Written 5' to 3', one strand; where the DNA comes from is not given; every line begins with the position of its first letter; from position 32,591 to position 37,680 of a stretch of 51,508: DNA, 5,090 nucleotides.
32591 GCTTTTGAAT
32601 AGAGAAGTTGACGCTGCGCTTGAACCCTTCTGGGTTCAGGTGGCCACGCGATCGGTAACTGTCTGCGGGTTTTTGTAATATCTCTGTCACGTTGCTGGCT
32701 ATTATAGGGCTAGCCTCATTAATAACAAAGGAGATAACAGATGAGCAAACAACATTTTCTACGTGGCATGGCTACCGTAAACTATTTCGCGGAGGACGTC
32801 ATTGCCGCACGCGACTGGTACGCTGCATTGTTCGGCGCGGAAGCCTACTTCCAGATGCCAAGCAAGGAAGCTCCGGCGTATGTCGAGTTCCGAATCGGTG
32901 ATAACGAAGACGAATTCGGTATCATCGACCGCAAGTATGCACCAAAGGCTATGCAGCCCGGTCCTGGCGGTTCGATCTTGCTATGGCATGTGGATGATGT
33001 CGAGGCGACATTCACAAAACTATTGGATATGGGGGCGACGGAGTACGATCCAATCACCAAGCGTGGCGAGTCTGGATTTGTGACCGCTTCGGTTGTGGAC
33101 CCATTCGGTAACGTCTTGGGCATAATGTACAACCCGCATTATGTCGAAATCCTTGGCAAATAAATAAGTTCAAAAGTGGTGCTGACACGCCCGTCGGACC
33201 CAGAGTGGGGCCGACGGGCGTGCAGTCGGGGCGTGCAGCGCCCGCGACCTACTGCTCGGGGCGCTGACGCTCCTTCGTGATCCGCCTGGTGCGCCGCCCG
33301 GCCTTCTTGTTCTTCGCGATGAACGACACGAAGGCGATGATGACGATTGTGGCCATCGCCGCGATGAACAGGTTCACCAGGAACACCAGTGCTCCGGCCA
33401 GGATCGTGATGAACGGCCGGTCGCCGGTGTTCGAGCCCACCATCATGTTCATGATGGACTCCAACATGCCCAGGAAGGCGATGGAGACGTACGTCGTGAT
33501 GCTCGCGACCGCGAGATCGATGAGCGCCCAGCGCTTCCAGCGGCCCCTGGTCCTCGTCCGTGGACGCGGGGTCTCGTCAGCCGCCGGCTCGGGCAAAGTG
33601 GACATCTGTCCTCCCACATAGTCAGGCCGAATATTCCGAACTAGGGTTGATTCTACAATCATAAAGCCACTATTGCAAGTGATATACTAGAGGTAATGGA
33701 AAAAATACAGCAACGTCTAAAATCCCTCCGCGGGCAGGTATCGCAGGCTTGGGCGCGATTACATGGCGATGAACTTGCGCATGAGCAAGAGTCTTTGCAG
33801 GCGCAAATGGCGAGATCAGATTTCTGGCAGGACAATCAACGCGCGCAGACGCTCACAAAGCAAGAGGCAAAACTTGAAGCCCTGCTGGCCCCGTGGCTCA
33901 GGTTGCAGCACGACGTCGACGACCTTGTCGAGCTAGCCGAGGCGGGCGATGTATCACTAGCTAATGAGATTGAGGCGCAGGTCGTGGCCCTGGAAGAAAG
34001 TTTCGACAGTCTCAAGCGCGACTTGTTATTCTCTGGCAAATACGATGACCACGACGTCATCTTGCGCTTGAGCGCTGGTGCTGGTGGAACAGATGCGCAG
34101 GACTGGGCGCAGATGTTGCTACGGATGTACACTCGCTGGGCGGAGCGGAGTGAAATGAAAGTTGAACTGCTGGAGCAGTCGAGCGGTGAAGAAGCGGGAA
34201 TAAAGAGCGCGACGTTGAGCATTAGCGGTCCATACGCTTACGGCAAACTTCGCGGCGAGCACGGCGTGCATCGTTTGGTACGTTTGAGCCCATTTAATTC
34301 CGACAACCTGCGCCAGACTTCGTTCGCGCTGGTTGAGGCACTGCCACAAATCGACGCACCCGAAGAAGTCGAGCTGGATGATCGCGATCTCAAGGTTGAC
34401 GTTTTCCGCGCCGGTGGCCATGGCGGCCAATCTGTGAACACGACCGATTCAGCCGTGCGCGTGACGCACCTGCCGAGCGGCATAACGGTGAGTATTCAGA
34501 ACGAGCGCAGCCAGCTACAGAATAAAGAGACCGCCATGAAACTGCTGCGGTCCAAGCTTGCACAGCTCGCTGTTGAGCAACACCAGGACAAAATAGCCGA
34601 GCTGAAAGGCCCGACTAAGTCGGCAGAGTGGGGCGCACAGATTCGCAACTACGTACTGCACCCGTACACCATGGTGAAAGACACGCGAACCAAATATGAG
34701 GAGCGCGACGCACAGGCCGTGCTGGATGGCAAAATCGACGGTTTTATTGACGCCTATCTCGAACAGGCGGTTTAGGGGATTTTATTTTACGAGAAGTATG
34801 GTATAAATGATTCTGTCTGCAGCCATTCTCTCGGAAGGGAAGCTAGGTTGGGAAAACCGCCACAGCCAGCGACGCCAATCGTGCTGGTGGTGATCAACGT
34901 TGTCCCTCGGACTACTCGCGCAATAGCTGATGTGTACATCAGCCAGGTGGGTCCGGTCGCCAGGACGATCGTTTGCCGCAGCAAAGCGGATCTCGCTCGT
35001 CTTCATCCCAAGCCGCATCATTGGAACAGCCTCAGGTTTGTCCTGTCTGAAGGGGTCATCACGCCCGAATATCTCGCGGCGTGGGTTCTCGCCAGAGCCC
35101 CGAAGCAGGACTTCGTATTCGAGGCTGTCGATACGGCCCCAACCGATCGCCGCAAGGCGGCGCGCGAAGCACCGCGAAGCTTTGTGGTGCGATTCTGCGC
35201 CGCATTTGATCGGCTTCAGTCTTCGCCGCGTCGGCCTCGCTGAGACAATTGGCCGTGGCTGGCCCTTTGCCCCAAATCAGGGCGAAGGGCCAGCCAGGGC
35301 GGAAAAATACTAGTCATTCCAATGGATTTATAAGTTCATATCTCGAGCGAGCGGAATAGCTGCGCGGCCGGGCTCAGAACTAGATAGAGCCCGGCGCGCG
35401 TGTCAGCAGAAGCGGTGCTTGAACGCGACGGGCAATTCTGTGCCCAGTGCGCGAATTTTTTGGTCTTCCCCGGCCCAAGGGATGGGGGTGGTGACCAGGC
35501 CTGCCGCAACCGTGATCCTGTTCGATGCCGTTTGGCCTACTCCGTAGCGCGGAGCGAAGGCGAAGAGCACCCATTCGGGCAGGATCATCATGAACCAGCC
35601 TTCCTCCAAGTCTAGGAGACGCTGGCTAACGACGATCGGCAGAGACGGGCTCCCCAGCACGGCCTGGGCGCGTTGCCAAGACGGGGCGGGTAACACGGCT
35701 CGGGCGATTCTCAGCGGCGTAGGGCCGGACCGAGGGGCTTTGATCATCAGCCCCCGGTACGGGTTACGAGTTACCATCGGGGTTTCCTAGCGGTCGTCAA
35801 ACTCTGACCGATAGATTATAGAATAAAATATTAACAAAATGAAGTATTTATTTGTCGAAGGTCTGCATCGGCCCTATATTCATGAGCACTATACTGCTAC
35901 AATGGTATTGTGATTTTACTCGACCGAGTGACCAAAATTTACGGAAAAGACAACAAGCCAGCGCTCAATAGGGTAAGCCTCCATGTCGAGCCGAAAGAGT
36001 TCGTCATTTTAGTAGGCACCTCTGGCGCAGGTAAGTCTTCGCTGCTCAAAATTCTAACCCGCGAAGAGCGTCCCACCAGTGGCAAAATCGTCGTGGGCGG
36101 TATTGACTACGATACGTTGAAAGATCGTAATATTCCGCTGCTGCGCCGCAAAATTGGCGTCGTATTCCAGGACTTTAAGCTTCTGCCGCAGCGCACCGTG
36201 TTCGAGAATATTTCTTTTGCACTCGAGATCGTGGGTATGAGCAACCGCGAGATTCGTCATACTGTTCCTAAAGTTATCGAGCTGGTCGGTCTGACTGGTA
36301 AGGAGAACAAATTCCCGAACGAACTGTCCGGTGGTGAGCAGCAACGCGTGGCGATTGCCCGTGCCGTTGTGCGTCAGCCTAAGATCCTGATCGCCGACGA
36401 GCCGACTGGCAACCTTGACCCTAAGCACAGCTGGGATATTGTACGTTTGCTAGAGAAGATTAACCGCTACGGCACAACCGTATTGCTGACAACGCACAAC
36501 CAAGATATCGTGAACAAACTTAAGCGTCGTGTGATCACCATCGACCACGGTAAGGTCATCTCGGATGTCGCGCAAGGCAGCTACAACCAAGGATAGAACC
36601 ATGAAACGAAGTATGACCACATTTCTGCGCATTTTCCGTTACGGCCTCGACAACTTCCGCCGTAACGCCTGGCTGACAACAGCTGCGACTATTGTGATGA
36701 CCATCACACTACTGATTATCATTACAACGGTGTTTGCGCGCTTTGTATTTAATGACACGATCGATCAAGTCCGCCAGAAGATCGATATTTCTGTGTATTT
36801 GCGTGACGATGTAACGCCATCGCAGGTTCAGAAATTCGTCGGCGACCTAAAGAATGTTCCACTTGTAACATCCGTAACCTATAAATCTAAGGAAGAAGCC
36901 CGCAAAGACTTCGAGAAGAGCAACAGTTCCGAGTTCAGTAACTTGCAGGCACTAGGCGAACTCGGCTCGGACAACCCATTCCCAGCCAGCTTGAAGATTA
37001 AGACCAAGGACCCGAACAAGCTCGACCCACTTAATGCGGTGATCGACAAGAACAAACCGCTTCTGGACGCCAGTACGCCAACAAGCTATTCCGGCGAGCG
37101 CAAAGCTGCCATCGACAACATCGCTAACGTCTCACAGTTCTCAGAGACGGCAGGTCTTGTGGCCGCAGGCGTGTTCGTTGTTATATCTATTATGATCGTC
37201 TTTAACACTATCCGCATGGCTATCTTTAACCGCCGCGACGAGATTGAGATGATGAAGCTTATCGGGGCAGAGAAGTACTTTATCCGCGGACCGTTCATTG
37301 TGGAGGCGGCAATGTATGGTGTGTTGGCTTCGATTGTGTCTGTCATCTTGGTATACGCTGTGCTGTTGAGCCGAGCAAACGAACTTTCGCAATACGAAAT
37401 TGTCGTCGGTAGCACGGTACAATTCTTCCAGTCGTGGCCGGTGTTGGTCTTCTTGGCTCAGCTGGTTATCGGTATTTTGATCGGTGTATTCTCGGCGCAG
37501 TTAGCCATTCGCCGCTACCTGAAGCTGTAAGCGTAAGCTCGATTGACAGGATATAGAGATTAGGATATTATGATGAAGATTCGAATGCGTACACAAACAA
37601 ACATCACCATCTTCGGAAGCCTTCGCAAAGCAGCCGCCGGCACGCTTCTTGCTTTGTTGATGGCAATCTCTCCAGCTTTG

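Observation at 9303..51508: Dispersed family of GC-rich, mostly self-contained promoter-ORF-hairpin cassettes sharing a 9-nt junction motif (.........)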

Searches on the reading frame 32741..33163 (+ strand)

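Call 8: search_protein_families(library=pfam, proteins=[window:32741-33163:+], max_evalue=0.01)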
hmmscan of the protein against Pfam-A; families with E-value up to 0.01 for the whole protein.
window:32741-33163:+ (140 aa): 3 families
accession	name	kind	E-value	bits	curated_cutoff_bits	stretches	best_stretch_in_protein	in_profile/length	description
PF00903.31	Glyoxalase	-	2.7e-08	34.7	20.6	1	11-126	3-119/121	Glyoxalase/Bleomycin resistance protein/Dioxygenase superfamily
PF18029.7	Glyoxalase_6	-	0.0016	19.5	23.6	1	17-126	6-103/106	Glyoxalase-like domain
PF22650.2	At5g48480-like_C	-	0.0082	16.9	27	0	83-123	5-44/50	Glyoxalase At5g48480-like C-terminal domain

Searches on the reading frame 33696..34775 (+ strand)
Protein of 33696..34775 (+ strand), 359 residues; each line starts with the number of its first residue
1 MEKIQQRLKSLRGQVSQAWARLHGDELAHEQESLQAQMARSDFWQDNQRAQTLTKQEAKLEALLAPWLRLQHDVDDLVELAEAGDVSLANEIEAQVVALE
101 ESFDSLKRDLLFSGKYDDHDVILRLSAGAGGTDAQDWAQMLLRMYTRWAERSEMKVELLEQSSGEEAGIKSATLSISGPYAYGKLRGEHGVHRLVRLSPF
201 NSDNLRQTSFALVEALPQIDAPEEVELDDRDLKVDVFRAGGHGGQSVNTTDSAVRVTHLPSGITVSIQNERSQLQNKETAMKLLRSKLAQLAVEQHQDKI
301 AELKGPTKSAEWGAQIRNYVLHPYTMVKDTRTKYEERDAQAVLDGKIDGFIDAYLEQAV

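Call 10: search_protein_families(library=pfam, proteins=[window:33696-34775:+], max_evalue=0.0001)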
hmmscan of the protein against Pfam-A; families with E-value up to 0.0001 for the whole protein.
window:33696-34775:+ (359 aa): 2 families
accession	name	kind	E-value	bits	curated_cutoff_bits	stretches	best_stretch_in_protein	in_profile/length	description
PF03462.23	PCRF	-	1.4e-51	175.5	24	1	29-213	3-194/194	PCRF domain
PF00472.26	RF-1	-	4.8e-37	126.9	35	1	224-331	4-116/116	RF-1 domain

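Call 11: find_related_loci(query=window:33696-34775:+, collection=genome_contigs, flank=10000)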
Query window:33696-34775:+ (359 aa) in genome_contigs; peptide patterns used: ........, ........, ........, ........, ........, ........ (x = any residue, [..] = any of these).
600 stretches matched a pattern (row limit reached: there are more); 566 encode a relative of the query (tblastn E <= 1e-3); the best 80 are kept; 80 distinct loci.
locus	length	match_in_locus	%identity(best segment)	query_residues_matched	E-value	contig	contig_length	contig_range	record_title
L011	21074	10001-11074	78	1-358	0e+0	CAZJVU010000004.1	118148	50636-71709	MAG TPA_asm: uncultured Candidatus Saccharibacteria bacterium isolate SRP200132_co1_144 genome assembly, contig: NODE_15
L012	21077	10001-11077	77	1-359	0e+0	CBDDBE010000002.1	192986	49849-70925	MAG TPA_asm: uncultured Candidatus Saccharibacteria bacterium isolate SRP200132_co1_492 genome assembly, contig: NODE_55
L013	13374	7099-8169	70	1-357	9e-168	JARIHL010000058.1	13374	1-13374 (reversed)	MAG: Candidatus Saccharibacteria bacterium isolate CullarsAll.DT.39 k141_473309, whole genome shotgun sequence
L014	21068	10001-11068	68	1-356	1e-166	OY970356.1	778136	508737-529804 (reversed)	MAG: uncultured Candidatus Saccharibacteria bacterium isolate MFD05684.bin.c.4 genome assembly, chromosome: 1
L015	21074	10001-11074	64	1-359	4e-154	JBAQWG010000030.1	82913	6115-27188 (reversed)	MAG: Candidatus Saccharimonadales bacterium isolate MFD12012_ilm_asm_bin23 k127_104297, whole genome shotgun sequence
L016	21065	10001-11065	62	1-356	2e-154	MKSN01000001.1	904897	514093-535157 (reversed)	MAG: Candidatus Saccharibacteria bacterium 49-20 SCNpilot_bf_inoc_scaffold_22, whole genome shotgun sequence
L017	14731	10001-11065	63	1-356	3e-153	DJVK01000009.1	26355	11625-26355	MAG TPA_asm: Candidatus Saccharibacteria bacterium UBA6258 UBA6258_contig_123428, whole genome shotgun sequence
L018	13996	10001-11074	63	1-359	4e-153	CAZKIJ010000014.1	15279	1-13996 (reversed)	MAG TPA_asm: uncultured Candidatus Saccharibacteria bacterium isolate SRP093762_co1_173 genome assembly, contig: NODE_23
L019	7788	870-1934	63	1-356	9e-153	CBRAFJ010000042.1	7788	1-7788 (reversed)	MAG TPA_asm: uncultured bacterium isolate SRR11839386_binner12_Refined_8 genome assembly, contig: ERZ27397408.4206, whol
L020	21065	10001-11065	63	1-356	2e-152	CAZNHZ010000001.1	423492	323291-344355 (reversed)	MAG TPA_asm: uncultured Candidatus Saccharibacteria bacterium isolate SRP285395_co1_111 genome assembly, contig: NODE_7_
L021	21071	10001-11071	63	1-358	4e-152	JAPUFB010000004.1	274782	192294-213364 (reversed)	MAG: Candidatus Saccharibacteria bacterium isolate labscale reactor_MAG40 NODE_19_length_274782_cov_8.752642, whole geno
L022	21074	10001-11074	61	1-359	4e-152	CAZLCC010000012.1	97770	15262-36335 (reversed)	MAG TPA_asm: uncultured Candidatus Saccharibacteria bacterium isolate SRP135725_co2_175 genome assembly, contig: k141_34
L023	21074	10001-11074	63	1-357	2e-151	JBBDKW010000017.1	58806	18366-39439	MAG: Candidatus Saccharimonadales bacterium isolate LejiaA_2_49_12 Lejia_A_928_length_58806_cov_7, whole genome shotgun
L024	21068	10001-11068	62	1-357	1e-151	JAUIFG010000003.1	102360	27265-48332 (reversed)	MAG: bacterium isolate 8_bin.73 NODE_354_length_102360_cov_1.436190, whole genome shotgun sequence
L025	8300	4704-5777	62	1-359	3e-151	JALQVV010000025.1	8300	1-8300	MAG: Candidatus Saccharimonadia bacterium isolate FCJ.42 FCJ_488633, whole genome shotgun sequence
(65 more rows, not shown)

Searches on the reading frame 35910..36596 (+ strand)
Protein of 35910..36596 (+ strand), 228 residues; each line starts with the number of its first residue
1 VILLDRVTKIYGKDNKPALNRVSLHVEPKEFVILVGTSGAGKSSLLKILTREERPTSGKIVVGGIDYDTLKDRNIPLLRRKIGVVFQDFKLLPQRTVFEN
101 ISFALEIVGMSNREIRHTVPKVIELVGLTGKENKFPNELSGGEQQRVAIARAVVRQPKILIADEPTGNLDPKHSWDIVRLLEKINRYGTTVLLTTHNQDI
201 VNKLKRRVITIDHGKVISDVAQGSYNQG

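Call 10: search_protein_families(library=pfam, proteins=[window:35910-36596:+], max_evalue=0.0001)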
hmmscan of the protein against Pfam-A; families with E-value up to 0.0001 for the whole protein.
window:35910-36596:+ (228 aa): 3 families
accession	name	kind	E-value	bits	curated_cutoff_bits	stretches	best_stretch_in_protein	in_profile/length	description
PF00005.33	ABC_tran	-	5.7e-38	131.1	25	1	19-166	1-136/137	ABC transporter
PF13304.12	AAA_21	-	3.2e-08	34.4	27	0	139-200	238-302/304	AAA domain, putative AbiEii toxin, Type IV TA system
PF02463.25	SMC_N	-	1.5e-05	25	40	0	125-208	123-209/220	RecF/RecN/SMC N terminal domain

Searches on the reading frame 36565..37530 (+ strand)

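Call 10: search_protein_families(library=pfam, proteins=[window:36565-37530:+], max_evalue=0.0001)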
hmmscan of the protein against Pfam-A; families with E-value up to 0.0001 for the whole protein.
window:36565-37530:+ (321 aa): 2 families
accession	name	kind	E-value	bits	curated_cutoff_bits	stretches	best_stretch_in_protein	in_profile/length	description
PF18075.7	FtsX_ECD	-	7e-17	62.3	23.5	1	74-162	2-89/96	FtsX extracellular domain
PF02687.27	FtsX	-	2.7e-14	53.7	25.5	1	199-320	2-117/120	FtsX-like permease C-terminal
